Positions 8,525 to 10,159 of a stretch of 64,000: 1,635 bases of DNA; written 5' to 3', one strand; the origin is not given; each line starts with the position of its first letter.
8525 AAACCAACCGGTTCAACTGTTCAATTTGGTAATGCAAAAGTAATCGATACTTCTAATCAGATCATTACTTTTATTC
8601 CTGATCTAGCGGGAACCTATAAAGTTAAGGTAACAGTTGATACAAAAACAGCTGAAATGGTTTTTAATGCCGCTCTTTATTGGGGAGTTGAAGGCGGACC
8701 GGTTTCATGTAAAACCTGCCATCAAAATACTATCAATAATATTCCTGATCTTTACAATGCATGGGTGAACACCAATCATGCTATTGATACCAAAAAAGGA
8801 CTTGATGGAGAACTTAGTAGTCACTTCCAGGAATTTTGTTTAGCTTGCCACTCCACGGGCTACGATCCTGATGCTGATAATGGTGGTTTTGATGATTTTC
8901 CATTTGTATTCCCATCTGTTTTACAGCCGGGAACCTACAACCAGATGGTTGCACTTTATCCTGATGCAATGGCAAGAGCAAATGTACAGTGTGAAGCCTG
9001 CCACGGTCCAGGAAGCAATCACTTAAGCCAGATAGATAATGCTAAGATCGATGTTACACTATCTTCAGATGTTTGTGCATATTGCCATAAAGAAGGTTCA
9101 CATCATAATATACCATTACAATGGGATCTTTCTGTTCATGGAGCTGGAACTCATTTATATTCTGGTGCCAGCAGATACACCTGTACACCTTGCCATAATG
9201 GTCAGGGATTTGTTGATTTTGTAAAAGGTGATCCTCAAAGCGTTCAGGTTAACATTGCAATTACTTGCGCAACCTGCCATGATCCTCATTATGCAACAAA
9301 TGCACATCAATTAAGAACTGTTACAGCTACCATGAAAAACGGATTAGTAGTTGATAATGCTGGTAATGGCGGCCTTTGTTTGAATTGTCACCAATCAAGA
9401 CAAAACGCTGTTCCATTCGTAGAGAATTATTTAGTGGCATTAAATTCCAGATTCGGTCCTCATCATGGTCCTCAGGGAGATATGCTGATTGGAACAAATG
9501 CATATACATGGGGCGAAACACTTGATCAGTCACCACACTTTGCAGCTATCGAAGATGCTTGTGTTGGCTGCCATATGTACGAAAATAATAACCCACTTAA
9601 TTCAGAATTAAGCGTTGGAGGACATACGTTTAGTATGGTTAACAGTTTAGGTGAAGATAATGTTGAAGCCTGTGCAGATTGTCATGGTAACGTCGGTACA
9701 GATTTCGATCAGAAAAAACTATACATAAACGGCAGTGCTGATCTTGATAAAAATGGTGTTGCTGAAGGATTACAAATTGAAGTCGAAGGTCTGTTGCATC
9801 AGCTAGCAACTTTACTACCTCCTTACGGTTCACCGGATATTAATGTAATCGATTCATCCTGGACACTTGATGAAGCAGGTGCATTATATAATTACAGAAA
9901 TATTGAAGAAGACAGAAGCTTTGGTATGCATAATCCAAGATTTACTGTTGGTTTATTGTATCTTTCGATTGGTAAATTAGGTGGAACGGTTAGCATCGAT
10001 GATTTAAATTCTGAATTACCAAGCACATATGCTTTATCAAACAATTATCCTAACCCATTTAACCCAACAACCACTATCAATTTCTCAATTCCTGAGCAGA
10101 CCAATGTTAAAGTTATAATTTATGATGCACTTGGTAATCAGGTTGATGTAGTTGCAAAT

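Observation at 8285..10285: Nine-haem cytochrome carrying a type IX secretion C-terminal sorting domain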

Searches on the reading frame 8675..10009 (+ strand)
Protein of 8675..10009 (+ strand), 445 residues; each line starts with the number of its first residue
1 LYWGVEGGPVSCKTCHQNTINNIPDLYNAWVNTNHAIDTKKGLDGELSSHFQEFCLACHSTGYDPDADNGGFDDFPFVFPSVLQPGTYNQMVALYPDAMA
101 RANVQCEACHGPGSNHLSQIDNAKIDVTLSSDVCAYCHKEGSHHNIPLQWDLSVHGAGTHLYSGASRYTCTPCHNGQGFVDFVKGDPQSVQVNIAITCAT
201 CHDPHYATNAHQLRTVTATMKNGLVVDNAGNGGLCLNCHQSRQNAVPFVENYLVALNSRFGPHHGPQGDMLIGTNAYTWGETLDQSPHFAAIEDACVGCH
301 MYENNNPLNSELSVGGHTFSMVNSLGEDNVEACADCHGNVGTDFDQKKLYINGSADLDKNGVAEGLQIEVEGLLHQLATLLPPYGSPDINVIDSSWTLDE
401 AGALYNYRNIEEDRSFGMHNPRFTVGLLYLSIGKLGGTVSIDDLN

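Call 49: find_related_loci(query=A2, collection=genome_contigs, flank=8000)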
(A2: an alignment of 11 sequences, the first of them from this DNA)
Query A2 (445 aa) in genome_contigs; peptide patterns used: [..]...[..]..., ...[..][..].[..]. (x = any residue, [..] = any of these).
600 stretches matched a pattern (row limit reached: there are more); 406 encode a relative of the query (tblastn E <= 1e-3); the best 80 are kept; 80 distinct loci.
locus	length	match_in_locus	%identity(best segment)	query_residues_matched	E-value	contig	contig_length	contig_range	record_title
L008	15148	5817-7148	78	1-445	0e+0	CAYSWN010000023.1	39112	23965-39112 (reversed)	MAG TPA_asm: uncultured Ignavibacterium sp. isolate binchicken_co269_41 genome assembly, contig: NODE_865_length_39112_c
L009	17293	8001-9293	49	1-440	2e-138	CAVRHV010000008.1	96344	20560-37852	MAG: uncultured Ignavibacteria bacterium isolate MFD05684.bin.2.86 genome assembly, contig: contig_19217, whole genome s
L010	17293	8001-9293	49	1-440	1e-138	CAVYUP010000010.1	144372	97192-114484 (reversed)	MAG: uncultured Bacteroidetes bacterium isolate MFD01721.bin.1.11 genome assembly, contig: contig_62694, whole genome sh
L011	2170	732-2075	50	1-442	2e-147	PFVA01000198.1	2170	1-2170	MAG: Ignavibacteriales bacterium CG_4_9_14_3_um_filter_30_11 CG_4_9_14_3_um_filter_150_scaffold_69417_c, whole genome sh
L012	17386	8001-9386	48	1-442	5e-133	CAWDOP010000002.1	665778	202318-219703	MAG: uncultured Ignavibacteriaceae bacterium isolate MFD04716.bin.2.254 genome assembly, contig: contig_10466, whole gen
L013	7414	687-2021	48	1-440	1e-131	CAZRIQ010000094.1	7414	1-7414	MAG TPA_asm: uncultured Melioribacter sp. isolate binchicken_co129_348 genome assembly, contig: NODE_33433_length_7414_c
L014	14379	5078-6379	47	1-440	2e-130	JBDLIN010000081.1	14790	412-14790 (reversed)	MAG: Bacteroidota bacterium isolate MAG032 MAG032_81, whole genome shotgun sequence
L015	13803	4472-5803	49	2-444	3e-128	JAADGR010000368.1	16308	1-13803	MAG: Calditrichota bacterium isolate M_MetaBat.126 contig-127_5430, whole genome shotgun sequence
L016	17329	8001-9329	51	12-445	3e-128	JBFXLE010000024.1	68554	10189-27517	MAG: Calditrichaceae bacterium isolate CA_2019_TPIn_91 NODE_1352_length_68554_cov_20.138118_TPIn, whole genome shotgun s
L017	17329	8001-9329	50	12-445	1e-127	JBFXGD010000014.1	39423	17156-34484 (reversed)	MAG: Calditrichaceae bacterium isolate CA_2019_TPIn_155 NODE_3164_length_39423_cov_5.817055_TPIn, whole genome shotgun s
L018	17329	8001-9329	47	2-444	1e-127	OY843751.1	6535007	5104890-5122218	MAG: bacterium isolate b30a01c4-1b05-4824-9cfb-695b8dd4f705 genome assembly, chromosome: 1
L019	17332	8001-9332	46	2-444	2e-127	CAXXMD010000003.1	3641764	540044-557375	MAG: bacterium isolate 34b47f7c-149a-4d63-8646-7cec6dbf5787 genome assembly, contig: contig_3, whole genome shotgun sequ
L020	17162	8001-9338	51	1-445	5e-144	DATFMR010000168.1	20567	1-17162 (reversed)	MAG TPA_asm: Ignavibacteriaceae bacterium isolate SMAG_U9230 k141_34798, whole genome shotgun sequence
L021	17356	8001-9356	44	2-442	2e-119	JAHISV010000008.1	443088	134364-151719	MAG: Bacteroidetes bacterium isolate MM_PC_MetaG.mb.19 MM_PC_MetaG.mb.19_k141_1082533, whole genome shotgun sequence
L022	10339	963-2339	43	2-442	9e-116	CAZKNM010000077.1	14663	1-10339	MAG TPA_asm: uncultured Melioribacteraceae bacterium isolate binchicken_co364_12 genome assembly, contig: NODE_5137_leng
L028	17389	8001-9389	39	10-445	5e-100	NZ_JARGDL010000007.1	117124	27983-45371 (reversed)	Stygiobacter electus strain 09-Me 7, whole genome shotgun sequence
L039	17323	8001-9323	36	3-435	6e-75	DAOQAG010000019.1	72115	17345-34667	MAG TPA_asm: bacterium isolate AMR_MDS_1268 NODE_238_length_72115_cov_9.429142, whole genome shotgun sequence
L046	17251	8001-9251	34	12-437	6e-60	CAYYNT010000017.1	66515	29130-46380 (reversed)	MAG TPA_asm: uncultured Gemmatimonadales bacterium isolate binchicken_co20_206 genome assembly, contig: NODE_1067_length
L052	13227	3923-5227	31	8-428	7e-49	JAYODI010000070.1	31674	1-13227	MAG: Candidatus Latescibacterota bacterium isolate 139553_S155_metabat_bins_2.tsv.104 NODE_1821_length_31674_cov_8.80929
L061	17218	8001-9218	30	12-435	9e-39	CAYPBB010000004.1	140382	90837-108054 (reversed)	MAG TPA_asm: uncultured Ectothiorhodospiraceae bacterium isolate binchicken_co190_449 genome assembly, contig: NODE_241_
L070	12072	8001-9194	28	10-443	2e-29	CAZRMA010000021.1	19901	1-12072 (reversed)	MAG TPA_asm: uncultured Ignavibacteriaceae bacterium isolate SRP214966_co3_129 genome assembly, contig: NODE_3650_length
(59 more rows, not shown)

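Call 53: search_protein_representatives(protein=window:8675-10009:+)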
Query: 445 residues. Proteins with E-value up to 0.001 (for the whole library): 2206; up to 1e-10: 1315; up to 1e-30: 365. The best 150 are listed.
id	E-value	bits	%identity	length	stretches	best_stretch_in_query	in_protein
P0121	1.4e-177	607.4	41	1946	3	14-443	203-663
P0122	4.7e-177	605.7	45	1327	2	10-437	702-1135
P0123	2.8e-158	543.8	45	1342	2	28-439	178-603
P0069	2.7e-151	520.8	44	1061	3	2-440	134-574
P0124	7.7e-146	502.8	46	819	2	2-441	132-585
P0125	1.7e-145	501.7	51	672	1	2-445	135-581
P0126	3.4e-120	418.2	49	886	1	1-435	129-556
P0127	2.6e-117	408.7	50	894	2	2-439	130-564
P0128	8.2e-116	403.8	49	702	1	1-442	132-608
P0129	8.7e-114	397.1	40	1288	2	14-442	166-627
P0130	1.1e-113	396.8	46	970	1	2-434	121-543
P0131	2.7e-113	395.5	44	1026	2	15-444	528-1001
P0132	5.2e-107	374.8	47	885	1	2-443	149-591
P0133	2.1e-104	366.2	37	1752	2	25-427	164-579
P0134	3.5e-103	362.2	47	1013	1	26-435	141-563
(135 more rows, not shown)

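Call 66: search_protein_families(library=pfam, proteins=[L020:9726-10277:+, L020:10366-11634:+, L020:11648-12859:+, L020:12877-13773:+, L061:3813-5141:+, L070:10165-11436:+, L052:6340-7722:+, L039:289-2034:+, L046:12505-13590:-, L046:13597-14040:-], max_evalue=0.01)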
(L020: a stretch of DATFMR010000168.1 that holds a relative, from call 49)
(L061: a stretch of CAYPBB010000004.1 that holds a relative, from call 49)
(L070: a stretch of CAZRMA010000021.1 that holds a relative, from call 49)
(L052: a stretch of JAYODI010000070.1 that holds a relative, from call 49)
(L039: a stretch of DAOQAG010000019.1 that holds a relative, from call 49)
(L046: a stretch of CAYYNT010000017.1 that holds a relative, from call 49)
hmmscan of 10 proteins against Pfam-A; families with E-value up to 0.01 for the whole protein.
L020:9726-10277:+ (184 aa): 9 families
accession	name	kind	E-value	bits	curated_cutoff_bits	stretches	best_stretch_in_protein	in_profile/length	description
PF13435.11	Cytochrome_C554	-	1.4e-19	71.2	20.8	1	31-116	1-84/84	Cytochrome c554 and c-prime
PF22113.1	Mtrc-MtrF_II-IV_dom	-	1.4e-07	31.7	30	1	28-122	80-170/176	Outer membrane cytochrome MtrC/MtrF-like, domains II/IV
PF14522.11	Cytochrome_C7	-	4.4e-06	26.9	24.8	2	80-156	12-67/67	Cytochrome c7 and related cytochrome c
PF09699.15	Paired_CXXCH_1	-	1.2e-05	25.4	20.6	0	107-158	6-39/41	Doubled CXXCH motif (Paired_CXXCH_1)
PF14537.11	Cytochrom_c3_2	-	0.00021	22.1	25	0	106-166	4-44/79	Cytochrome c3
PF13442.11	Cytochrome_CBB3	-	0.00039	21.1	27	0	29-56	11-37/68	Cytochrome C oxidase, cbb3-type, subunit III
PF02085.21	Cytochrom_CIII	-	0.0011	19.7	22.9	0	24-115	28-101/101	Class III cytochrome C family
PF00684.25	DnaJ_CXXCXGXG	-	0.0044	17.7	32.7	1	78-120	12-53/65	DnaJ central domain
PF06279.16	DUF1033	-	0.0057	17.3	25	0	91-154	53-116/118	Protein of unknown function (DUF1033)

L020:10366-11634:+ (423 aa): 0 families

L020:11648-12859:+ (404 aa): 4 families
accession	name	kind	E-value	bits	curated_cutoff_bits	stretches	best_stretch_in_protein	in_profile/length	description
PF14522.11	Cytochrome_C7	-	5.1e-18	65.1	24.8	2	109-167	2-66/67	Cytochrome c7 and related cytochrome c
PF02085.21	Cytochrom_CIII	-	6e-09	36.6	22.9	1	323-399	31-101/101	Class III cytochrome C family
PF22113.1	Mtrc-MtrF_II-IV_dom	-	1.5e-08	34.8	30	0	122-272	8-164/176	Outer membrane cytochrome MtrC/MtrF-like, domains II/IV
PF14537.11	Cytochrom_c3_2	-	6.2e-08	33.4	25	0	325-399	8-78/79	Cytochrome c3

L020:12877-13773:+ (299 aa): 4 families
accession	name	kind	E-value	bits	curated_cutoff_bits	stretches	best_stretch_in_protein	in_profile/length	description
PF09698.15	GSu_C4xC__C2xCH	-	4.1e-08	34.2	21.7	1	189-242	1-36/36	Geobacter CxxxxCH...CXXCH motif (GSu_C4xC__C2xCH)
PF14522.11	Cytochrome_C7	-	2.8e-05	24.3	24.8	0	57-87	36-67/67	Cytochrome c7 and related cytochrome c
PF14537.11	Cytochrom_c3_2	-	0.00033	21.5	25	0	235-271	6-43/79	Cytochrome c3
PF22113.1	Mtrc-MtrF_II-IV_dom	-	0.0027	17.7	30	0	235-263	6-37/176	Outer membrane cytochrome MtrC/MtrF-like, domains II/IV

L061:3813-5141:+ (443 aa): 0 families

L070:10165-11436:+ (424 aa): 0 families

L052:6340-7722:+ (461 aa): 0 families

L039:289-2034:+ (582 aa): 0 families

L046:12505-13590:- (361 aa): 6 families
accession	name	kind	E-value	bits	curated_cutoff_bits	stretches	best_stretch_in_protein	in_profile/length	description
PF00033.24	Cytochrome_B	-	2.6e-53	181.1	27.2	1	36-216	10-189/189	Cytochrome b/b6/petB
PF13631.11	Cytochrom_B_N_2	-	1.4e-43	149.2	27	1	98-266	2-166/169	Cytochrome b(N-terminal)/b6/petB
PF00032.22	Cytochrom_B_C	-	4.7e-11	43.3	20.7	1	270-358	2-83/102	Cytochrome b(C-terminal)/b6/petD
PF01292.26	Ni_hydr_CYTB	-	5.4e-05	23.5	30.1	1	27-123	89-174/179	Prokaryotic cytochrome b561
PF14358.11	DUF4405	-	0.0025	18.7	26.7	1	46-108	6-63/66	Domain of unknown function (DUF4405)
PF11857.13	DUF3377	-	0.0065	16.8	26.5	0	98-124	37-63/72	Domain of unknown function (DUF3377)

L046:13597-14040:- (147 aa): 2 families
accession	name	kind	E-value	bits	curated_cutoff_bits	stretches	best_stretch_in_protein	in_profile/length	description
PF00355.32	Rieske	-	6.8e-14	52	20.3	1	49-129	3-84/88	Rieske [2Fe-2S] domain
PF25471.1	TM_PetC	-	1.8e-07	31.2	37.1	1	5-45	6-46/48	Iron-sulfur subunit PetC transmembrane anchor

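Call 68: find_homologous_proteins(query=L020:10366-11634:+, max_evalue=0.00001)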
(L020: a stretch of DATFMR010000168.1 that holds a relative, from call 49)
Query L020:10366-11634:+ (423 aa): 1020 proteins with E <= 0.00001 among 4523 candidates; the best 120 are listed.
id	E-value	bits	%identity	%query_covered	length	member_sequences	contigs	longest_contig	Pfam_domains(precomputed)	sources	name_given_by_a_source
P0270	4.0e-246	835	100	88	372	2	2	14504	-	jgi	-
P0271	1.3e-207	708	70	100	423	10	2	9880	-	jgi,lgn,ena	-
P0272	1.1e-204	698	71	100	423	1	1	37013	-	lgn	-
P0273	1.0e-203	695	70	100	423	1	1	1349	-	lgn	-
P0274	3.7e-199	680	69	100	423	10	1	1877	-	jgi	-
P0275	1.4e-196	672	70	100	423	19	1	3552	-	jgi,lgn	jgi:hypothetical protein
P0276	9.3e-195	666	69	100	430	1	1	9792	-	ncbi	-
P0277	9.5e-192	656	66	100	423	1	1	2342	-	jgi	jgi:hypothetical protein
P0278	3.2e-189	647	67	100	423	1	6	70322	-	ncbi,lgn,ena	-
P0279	1.9e-187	642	66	100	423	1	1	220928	-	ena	-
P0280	3.0e-186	638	65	100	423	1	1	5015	-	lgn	-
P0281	6.1e-186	637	66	100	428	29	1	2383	-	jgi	jgi:hypothetical protein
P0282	7.0e-174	597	61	100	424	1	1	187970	-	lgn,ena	-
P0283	1.6e-173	596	61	100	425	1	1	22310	-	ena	-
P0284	3.2e-171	588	61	96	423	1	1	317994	-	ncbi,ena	-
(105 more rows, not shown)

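Call 71: find_encoding_contigs(protein=P0279, flank=9000, max_places=1)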
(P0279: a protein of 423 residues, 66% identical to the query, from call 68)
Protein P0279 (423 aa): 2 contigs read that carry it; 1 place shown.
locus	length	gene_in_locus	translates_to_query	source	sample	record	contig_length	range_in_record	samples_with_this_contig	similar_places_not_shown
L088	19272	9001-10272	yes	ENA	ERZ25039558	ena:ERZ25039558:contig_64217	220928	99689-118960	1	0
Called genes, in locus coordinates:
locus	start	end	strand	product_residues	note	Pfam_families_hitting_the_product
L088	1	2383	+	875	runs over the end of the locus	PF00270:DEAD, PF04851:ResIII (weak), PF00271:Helicase_C, PF16124:RecQ_Zn_bind, PF00570:HRDC, PF14493:HTH_40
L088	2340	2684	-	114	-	PF14129:DUF4296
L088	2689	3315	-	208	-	PF01694:Rhomboid, PF20216:DUF6576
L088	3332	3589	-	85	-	-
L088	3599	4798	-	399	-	PF00162:PGK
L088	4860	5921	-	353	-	PF00044:Gp_dh_N, PF02800:Gp_dh_C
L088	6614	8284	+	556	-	PF14522:Cytochrome_C7 (faint), PF22113:Mtrc-MtrF_II-IV_dom (weak), PF09699:Paired_CXXCH_1 (faint), PF13435:Cytochrome_C554 (faint), PF14537:Cytochrom_c3_2 (faint), PF13860:FlgD_ig (weak), PF18962:Por_Secre_tail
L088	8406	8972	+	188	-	PF14522:Cytochrome_C7 (faint), PF22113:Mtrc-MtrF_II-IV_dom (faint), PF13435:Cytochrome_C554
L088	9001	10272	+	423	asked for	-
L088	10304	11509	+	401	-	PF02085:Cytochrom_CIII (faint), PF14522:Cytochrome_C7 (weak), PF22113:Mtrc-MtrF_II-IV_dom (faint), PF14537:Cytochrom_c3_2 (faint), PF14522:Cytochrome_C7 (weak)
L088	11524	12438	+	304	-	PF14522:Cytochrome_C7 (faint), PF09698:GSu_C4xC__C2xCH (weak)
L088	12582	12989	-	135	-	PF02310:B12-binding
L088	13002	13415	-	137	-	PF11969:DcpS_C, PF01230:HIT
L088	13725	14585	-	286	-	PF00291:PALP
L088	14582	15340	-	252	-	PF01128:IspD (faint), PF02348:CTP_transf_3, PF12804:NTP_transf_3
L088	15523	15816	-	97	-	PF02686:GatC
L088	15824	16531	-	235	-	PF01553:Acyltransferase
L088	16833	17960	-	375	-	PF16491:Peptidase_M48_N, PF05569:Peptidase_M56, PF01435:Peptidase_M48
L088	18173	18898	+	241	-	-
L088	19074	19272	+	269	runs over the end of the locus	PF12971:NAGLU_N, PF05089:NAGLU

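Call 77: predict_structure(alignment_id=A3)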
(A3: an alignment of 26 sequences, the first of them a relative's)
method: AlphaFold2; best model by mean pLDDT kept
length: 423 residues; sequences in the alignment: 26
mean_pLDDT: 83.0   pTM: 0.71
mean pLDDT of the five models: 83.0, 80.2, 79.3, 75.9, 70.6
residues with pLDDT >= 90: 174; 70-90: 167; 50-70: 76; < 50: 6
segments of 3 or more residues with pLDDT < 50: 270-275
pLDDT, mean of each block of 10 residues (from residue 1): 78 67 87 70 73 88 89 71 77 88 86 70 93 89 57 81 95 92 66 67 69 95 94 87 94 93 70 52 94 94 86 93 94 76 94 93 82 88 91 93 83 91 77
secondary structure, 60 per line:
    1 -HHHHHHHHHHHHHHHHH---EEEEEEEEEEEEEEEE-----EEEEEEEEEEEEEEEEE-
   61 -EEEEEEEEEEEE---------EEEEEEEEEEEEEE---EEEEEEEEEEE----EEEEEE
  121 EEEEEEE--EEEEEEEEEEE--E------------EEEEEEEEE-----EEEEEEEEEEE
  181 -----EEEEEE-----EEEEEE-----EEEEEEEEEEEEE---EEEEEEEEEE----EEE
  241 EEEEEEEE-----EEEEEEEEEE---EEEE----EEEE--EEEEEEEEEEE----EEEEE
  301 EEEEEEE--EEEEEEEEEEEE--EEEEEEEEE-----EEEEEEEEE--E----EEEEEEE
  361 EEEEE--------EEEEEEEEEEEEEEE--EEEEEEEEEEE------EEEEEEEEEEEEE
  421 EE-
elements in order: H2-18 E22-37 E43-59 E62-73 E83-96 E100-110 E115-127 E130-140 E156-164 E170-180 E186-191 E197-202 E208-220 E224-233 E238-248 E254-263 E267-270 E275-278 E281-291 E296-307 E310-321 E324-332 E338-346 E354-365 E374-388 E391-401 E408-422

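Call 80: fold_search(model_id=the predicted structure, library=pdb)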
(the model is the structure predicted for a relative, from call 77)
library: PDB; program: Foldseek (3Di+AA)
matches with E <= 10: 829; with E <= 0.001: 304
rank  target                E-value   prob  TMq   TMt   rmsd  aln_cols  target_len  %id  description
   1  9fy9_D                3.3e-11  1.00  0.55  0.36  12.1       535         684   10  Cryo-EM structure of the type 1 chaperone-usher pilus FimD-tip complex (FimDHGFC) - Conformer 1 (released 2025-06-04)
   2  9fw9_D                4.1e-10  1.00  0.52  0.35  13.3       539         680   12  Cryo-EM structure of the type 1 pilus assembly platform as part of the FimA-bound chaperone-usher pilus complex (FimDH (released 2025-06-04)
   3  6ehe                  9.8e-10  1.00  0.30  0.38  10.6       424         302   10  OmpTdeltaL8 (loop L8 deletion mutant of OmpT), an outer membrane protein of Vibrio cholerae (released 2018-04-25)
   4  5ldt_A                1.1e-09  1.00  0.38  0.40  16.4       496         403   11  Crystal Structures of MOMP from Campylobacter jejuni (released 2016-10-26)
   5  8byt_A                1.5e-09  1.00  0.36  0.45   9.7       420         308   12  Outer membrane attachment porin OmpM1 from Veillonella parvula, C3 symmetry (released 2023-11-08)
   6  3rfz_E                1.6e-09  1.00  0.54  0.32  11.6       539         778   11  Crystal structure of the FimD usher bound to its cognate FimC:FimH substrate (released 2011-06-01)
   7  8bys_A                1.9e-09  1.00  0.35  0.42  11.6       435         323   12  Outer membrane attachment porin OmpM1 from Veillonella parvula, native (released 2023-11-08)
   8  3rfz_B                2.4e-09  1.00  0.53  0.32  14.8       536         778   11  Crystal structure of the FimD usher bound to its cognate FimC:FimH substrate (released 2011-06-01)
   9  8bym_A                2.6e-09  1.00  0.36  0.43  11.5       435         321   11  Outer membrane attachment porin OmpM1 from Veillonella parvula (released 2023-11-08)
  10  6ehd                  2.7e-09  1.00  0.29  0.36  13.0       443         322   11  OmpT (in-vitro folded), an outer membrane protein of Vibrio cholerae (released 2018-04-25)
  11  7lhg_C                3.6e-09  1.00  0.52  0.30  14.2       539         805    8  Cryo-EM structure of E. coli P pilus tip assembly intermediate PapC-PapD-PapK-PapG in the first conformation (released 2021-08-11)
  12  5oyk                  3.7e-09  1.00  0.30  0.37  10.7       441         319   10  Outer-membrane expressed OmpT of Vibrio cholerae (released 2018-04-25)
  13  5ldv                  4.1e-09  1.00  0.38  0.40  11.6       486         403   11  Crystal Structures of MOMP from Campylobacter jejuni (released 2016-10-26)
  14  3ohn_A                4.3e-09  1.00  0.44  0.41  15.0       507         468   13  Crystal structure of the FimD translocation domain (released 2011-06-01)
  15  8rqp                  4.5e-09  1.00  0.44  0.42  10.5       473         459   10  In meso structure of the alginate exporter, AlgE, from Pseudomonas aeruginosa in 7.10 monoacylglycerol (released 2024-04-03)
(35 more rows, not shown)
